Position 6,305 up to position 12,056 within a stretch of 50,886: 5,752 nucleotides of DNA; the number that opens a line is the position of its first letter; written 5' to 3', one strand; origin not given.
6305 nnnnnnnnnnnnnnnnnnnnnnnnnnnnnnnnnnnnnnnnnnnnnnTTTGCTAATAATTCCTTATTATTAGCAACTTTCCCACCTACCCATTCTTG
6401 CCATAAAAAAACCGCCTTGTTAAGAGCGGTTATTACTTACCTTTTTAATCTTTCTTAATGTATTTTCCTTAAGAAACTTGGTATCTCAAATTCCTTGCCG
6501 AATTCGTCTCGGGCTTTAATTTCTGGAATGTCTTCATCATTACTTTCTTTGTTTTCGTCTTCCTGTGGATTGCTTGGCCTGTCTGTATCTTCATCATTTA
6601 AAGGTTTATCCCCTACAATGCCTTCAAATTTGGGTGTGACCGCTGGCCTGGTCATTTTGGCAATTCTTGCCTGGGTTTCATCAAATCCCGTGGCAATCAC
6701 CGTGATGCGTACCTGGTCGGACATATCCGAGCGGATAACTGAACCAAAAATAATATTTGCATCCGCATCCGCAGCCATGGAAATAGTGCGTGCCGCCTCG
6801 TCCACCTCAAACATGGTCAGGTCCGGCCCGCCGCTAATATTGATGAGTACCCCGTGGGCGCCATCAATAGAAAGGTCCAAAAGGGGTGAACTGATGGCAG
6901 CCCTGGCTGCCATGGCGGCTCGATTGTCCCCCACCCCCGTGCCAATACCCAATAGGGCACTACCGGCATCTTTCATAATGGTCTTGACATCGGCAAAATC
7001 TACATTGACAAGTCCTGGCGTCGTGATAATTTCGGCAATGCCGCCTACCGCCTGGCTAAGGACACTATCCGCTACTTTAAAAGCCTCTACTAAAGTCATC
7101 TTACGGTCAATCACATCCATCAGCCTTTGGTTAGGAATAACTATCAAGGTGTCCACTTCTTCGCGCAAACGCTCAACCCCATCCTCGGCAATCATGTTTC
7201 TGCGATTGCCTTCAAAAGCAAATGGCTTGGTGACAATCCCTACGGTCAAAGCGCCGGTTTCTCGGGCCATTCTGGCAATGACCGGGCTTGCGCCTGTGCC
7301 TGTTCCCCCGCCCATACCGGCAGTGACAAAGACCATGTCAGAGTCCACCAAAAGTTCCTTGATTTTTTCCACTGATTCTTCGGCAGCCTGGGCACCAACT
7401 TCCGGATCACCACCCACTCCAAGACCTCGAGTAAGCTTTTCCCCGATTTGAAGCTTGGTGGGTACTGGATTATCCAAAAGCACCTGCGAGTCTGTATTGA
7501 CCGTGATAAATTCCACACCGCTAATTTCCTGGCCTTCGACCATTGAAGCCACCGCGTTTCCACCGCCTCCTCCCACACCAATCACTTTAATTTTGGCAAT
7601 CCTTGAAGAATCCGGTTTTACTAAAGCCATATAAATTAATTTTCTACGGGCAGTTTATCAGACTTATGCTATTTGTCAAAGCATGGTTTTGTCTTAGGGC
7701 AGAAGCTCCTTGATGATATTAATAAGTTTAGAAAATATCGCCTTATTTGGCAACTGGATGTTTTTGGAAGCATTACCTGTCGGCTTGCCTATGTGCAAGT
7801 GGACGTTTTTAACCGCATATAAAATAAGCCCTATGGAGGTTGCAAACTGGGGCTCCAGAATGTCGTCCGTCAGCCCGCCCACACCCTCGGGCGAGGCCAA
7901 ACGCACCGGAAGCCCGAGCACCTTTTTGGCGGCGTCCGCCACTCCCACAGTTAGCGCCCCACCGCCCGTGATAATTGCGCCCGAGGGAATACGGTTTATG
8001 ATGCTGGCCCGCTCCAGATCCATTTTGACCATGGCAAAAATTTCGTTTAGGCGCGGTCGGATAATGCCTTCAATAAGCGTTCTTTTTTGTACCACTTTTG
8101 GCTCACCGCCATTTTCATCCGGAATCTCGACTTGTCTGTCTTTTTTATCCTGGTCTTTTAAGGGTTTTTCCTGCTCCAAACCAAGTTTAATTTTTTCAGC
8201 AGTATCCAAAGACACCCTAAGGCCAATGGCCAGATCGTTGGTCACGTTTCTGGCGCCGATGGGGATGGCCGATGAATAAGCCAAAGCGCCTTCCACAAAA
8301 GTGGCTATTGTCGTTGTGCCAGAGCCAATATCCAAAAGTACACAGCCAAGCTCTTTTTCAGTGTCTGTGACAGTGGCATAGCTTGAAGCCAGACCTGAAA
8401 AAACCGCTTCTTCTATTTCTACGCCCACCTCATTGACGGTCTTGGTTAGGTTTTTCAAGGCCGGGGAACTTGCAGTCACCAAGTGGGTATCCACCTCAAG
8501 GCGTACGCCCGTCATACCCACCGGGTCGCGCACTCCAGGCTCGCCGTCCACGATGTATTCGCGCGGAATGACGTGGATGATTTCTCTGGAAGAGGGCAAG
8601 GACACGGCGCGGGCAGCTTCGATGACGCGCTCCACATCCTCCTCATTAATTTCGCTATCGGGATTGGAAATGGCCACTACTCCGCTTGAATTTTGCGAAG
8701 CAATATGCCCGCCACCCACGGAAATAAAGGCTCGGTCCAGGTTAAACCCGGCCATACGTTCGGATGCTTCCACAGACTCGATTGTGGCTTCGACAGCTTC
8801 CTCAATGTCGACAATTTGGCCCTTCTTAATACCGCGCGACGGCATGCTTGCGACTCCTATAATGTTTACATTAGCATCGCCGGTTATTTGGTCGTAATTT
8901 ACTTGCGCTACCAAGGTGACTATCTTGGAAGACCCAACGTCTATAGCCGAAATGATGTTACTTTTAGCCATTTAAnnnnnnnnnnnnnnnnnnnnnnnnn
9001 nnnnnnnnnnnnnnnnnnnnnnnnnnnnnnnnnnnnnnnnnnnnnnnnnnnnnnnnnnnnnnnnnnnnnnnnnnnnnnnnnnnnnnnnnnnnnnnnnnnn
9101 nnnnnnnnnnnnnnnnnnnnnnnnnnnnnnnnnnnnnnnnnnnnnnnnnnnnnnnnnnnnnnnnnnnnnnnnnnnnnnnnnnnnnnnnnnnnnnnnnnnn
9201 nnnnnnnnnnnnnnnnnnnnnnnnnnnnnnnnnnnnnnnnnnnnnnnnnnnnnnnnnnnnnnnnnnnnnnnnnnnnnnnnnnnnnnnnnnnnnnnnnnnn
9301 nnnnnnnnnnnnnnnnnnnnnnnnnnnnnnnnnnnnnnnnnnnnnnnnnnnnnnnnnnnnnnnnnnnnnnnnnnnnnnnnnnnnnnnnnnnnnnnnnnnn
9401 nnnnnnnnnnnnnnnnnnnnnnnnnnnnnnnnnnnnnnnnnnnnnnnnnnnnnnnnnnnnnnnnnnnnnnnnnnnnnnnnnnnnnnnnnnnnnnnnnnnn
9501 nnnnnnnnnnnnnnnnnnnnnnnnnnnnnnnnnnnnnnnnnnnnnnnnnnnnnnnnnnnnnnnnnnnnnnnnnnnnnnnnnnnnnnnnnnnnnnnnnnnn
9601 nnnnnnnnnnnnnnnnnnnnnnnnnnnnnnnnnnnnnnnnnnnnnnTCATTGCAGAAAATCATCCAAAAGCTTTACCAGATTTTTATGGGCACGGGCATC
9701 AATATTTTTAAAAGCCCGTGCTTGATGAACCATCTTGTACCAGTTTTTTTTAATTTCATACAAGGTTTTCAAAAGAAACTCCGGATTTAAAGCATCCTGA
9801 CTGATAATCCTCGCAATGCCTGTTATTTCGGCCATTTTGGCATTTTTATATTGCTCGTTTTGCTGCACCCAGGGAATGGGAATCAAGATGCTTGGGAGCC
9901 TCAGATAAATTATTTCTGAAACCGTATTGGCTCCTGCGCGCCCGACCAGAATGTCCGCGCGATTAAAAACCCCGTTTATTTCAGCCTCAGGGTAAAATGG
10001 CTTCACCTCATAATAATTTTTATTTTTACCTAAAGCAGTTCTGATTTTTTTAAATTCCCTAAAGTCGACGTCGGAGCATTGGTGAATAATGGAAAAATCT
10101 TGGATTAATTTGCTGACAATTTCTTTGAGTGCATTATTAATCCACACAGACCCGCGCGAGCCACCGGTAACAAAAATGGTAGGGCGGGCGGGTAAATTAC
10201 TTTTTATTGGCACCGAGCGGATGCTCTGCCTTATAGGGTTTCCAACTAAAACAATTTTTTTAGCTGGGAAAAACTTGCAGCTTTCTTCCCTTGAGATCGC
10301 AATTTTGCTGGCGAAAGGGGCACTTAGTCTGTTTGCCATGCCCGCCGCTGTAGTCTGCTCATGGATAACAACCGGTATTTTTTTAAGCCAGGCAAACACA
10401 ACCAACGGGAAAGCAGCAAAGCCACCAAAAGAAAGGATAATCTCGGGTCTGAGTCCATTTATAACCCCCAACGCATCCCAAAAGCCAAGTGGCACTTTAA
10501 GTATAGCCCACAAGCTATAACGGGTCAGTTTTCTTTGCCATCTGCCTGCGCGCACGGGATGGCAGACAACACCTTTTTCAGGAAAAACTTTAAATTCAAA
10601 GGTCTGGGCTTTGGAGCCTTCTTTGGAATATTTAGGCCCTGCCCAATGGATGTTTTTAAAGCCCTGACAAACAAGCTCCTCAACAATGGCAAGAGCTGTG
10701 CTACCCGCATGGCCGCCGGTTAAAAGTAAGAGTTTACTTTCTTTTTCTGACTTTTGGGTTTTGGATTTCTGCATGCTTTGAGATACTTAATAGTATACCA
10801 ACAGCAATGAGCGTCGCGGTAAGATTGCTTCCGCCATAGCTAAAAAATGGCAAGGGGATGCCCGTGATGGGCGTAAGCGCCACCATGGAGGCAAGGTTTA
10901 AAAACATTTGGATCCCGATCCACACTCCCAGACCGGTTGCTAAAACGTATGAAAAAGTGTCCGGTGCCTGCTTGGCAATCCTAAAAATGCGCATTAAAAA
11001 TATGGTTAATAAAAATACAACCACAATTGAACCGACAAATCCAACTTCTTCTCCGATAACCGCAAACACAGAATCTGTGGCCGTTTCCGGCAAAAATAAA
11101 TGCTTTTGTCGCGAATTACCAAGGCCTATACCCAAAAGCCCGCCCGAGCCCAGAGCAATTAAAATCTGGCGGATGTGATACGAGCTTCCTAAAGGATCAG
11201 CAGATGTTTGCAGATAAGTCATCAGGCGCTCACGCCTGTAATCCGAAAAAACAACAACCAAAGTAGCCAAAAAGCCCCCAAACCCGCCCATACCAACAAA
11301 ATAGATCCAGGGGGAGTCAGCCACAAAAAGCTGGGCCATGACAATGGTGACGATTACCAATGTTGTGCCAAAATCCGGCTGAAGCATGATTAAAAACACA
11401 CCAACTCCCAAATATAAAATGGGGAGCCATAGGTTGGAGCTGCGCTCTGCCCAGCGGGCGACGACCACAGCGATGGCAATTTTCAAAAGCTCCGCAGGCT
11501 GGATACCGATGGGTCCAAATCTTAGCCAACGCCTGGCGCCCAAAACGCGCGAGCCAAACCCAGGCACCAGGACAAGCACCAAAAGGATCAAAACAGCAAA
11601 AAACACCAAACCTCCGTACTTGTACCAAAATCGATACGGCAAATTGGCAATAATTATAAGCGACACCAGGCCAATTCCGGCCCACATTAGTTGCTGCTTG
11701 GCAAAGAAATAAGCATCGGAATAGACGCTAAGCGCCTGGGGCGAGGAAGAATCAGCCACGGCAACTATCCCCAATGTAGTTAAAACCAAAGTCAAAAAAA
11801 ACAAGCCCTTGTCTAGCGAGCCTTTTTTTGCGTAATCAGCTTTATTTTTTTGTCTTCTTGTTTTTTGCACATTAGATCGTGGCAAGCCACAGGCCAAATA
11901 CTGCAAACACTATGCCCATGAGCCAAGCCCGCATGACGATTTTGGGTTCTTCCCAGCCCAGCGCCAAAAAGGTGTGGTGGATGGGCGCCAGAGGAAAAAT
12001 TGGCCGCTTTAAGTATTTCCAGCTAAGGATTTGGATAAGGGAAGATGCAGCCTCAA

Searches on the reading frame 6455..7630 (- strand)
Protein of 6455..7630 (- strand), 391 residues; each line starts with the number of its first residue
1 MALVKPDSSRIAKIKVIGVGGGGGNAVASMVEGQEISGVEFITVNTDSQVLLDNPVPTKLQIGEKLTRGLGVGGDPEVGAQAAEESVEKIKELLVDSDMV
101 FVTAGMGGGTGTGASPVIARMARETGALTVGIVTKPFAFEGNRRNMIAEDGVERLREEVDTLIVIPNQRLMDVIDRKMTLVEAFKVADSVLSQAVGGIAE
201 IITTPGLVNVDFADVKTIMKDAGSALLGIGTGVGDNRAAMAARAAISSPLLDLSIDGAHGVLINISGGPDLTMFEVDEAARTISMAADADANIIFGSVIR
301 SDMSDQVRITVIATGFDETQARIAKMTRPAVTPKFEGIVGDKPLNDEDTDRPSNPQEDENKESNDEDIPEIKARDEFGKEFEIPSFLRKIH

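Call 5: search_protein_families(library=pfam, proteins=[window:6455-7630:-], max_evalue=0.01)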
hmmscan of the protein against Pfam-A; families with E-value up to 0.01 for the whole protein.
window:6455-7630:- (391 aa): 2 families
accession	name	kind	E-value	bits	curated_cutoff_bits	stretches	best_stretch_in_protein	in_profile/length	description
PF00091.31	Tubulin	-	7.3e-50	170.3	33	1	13-174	1-189/190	Tubulin/FtsZ family, GTPase domain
PF12327.13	FtsZ_C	-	3e-34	117.6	27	1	223-317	1-95/95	FtsZ family, C-terminal domain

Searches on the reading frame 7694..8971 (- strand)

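Call 5: search_protein_families(library=pfam, proteins=[window:7694-8971:-], max_evalue=0.01)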
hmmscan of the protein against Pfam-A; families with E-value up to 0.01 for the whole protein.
window:7694-8971:- (425 aa): 5 families
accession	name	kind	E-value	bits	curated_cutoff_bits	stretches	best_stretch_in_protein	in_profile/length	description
PF02491.25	SHS2_FTSA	-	8e-34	116.3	25.4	1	87-166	1-79/79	SHS2 domain inserted in FTSA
PF14450.12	FtsA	-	1.8e-31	109.6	31.8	1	211-381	1-127/127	Cell division protein FtsA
PF06723.19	MreB_Mbl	-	2.6e-08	33.5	27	1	201-360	138-305/327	MreB/Mbl protein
PF06277.17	EutA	-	4.3e-05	23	27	1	188-247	124-182/475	Ethanolamine utilisation protein EutA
PF11104.14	PilM_2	-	0.0038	16.7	27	0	31-263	19-235/340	Type IV pilus assembly protein PilM;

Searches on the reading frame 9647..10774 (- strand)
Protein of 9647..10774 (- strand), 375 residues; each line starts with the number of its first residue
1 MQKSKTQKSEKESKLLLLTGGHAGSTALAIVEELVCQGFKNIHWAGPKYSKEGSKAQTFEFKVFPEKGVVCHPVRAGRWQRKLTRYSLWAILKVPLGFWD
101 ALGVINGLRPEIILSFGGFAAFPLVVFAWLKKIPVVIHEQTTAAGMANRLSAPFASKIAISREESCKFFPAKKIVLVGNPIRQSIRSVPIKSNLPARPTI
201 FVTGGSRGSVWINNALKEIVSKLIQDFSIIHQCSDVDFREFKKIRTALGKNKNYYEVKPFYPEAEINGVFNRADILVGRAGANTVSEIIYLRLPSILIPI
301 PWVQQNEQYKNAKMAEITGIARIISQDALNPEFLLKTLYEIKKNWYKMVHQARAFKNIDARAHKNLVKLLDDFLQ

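Call 5: search_protein_families(library=pfam, proteins=[window:9647-10774:-], max_evalue=0.01)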
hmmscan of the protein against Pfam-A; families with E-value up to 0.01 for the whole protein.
window:9647-10774:- (375 aa): 3 families
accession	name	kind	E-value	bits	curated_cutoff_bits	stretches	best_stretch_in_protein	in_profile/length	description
PF04101.22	Glyco_tran_28_C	-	4.5e-27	95.6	22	1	199-363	1-163/166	Glycosyltransferase family 28 C-terminal domain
PF03033.26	Glyco_transf_28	-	5.6e-17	62.5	26.2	1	56-160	35-139/139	Glycosyltransferase family 28 N-terminal domain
PF13579.12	Glyco_trans_4_4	-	8.9e-05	23.3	29.7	1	64-155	35-117/158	Glycosyl transferase 4-like domain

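Call 39: search_protein_families(library=ncbifam, proteins=[window:9647-10774:-], max_evalue=0.00001)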
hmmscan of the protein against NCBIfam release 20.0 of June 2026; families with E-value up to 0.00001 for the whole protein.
window:9647-10774:- (375 aa): 3 families
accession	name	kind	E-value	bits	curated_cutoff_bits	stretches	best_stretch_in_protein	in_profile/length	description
TIGR01133.1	murG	equivalog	7.7e-62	209.3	250.25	1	10-362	3-345/353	undecaprenyldiphospho-muramoylpentapeptide beta-N-acetylglucosaminyltransferase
NF009102.0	PRK12446.1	equivalog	1.2e-44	152.7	339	1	15-359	4-340/352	undecaprenyldiphospho-muramoylpentapeptide beta-N-acetylglucosaminyltransferase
TIGR01426.2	MGT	subfamily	5.1e-06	25.8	260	0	255-344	278-360/393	macrolide family glycosyltransferase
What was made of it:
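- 6455..12918 (-): mraY (11872-12918), ftsW (10734-11906), murG (9647-10774), ftsQ (8976-9650), ftsA (7694-8971) and ftsZ (6455-7630). All intact and conserved. Pfam and NCBIfam (calls 5, 39).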

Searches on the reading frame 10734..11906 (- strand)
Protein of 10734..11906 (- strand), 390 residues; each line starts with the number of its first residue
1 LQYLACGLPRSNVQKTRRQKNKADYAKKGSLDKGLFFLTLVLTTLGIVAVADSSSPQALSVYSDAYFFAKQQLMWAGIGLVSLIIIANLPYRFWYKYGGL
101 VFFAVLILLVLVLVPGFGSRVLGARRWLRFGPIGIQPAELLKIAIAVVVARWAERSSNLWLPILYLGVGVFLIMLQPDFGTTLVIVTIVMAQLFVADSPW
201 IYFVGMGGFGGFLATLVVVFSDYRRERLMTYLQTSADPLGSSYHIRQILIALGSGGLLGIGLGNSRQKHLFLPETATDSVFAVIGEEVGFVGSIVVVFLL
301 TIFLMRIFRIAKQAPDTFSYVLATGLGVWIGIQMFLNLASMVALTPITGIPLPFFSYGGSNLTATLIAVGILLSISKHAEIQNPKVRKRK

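Call 5: search_protein_families(library=pfam, proteins=[window:10734-11906:-], max_evalue=0.01)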
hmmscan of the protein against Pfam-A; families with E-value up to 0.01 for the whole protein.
window:10734-11906:- (390 aa): 1 family
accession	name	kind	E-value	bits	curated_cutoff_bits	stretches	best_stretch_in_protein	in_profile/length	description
PF01098.24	FTSW_RODA_SPOVE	-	5.6e-93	312.2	26.4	1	35-379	3-354/356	Cell cycle protein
